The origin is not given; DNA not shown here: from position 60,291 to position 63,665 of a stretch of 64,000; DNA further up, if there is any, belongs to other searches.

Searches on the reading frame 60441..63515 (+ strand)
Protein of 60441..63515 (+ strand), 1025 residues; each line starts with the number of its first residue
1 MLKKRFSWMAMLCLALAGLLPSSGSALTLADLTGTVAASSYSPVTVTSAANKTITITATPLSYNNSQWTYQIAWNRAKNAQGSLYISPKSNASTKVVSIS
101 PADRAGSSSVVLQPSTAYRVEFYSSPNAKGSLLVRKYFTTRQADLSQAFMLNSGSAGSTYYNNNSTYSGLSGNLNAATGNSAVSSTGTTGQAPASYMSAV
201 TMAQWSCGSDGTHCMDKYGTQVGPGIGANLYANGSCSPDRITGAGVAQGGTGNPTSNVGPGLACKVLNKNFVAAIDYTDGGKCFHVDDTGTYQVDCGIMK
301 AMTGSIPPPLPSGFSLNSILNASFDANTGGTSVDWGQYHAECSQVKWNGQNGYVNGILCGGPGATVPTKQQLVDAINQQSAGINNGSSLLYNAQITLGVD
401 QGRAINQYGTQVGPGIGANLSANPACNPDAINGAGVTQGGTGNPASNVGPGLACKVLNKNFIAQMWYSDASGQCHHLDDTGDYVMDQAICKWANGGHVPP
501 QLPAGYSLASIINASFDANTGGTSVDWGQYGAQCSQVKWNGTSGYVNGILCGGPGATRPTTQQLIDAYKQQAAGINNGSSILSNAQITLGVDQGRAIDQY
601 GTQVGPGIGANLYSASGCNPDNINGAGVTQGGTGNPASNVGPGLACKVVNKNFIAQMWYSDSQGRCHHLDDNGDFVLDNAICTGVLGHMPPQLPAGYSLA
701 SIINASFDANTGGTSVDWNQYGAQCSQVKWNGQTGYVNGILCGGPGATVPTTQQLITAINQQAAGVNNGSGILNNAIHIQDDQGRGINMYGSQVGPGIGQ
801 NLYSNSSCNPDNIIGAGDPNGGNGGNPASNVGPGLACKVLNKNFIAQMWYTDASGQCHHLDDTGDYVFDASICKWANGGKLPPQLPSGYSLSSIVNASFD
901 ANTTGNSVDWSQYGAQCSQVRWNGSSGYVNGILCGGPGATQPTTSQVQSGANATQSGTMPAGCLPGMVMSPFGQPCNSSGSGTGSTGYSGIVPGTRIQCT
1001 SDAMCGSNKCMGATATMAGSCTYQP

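Call 7: search_protein_families(library=pfam, proteins=[window:60441-63515:+], max_evalue=1)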
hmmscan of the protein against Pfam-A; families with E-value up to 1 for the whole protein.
window:60441-63515:+ (1025 aa): 2 families
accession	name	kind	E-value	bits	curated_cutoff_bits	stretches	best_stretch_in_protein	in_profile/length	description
PF10976.13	DUF2790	-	0.00034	21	27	0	646-669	27-46/56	Protein of unknown function (DUF2790)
PF23663.1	Znf_SCAND3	-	0.3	11.5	27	0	338-359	13-34/50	SCAN domain-containing protein 3-like zinc finger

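Call 8: search_protein_families(library=ncbifam, proteins=[window:60441-63515:+], max_evalue=1)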
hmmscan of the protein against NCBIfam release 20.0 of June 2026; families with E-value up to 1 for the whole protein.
window:60441-63515:+ (1025 aa): 0 families
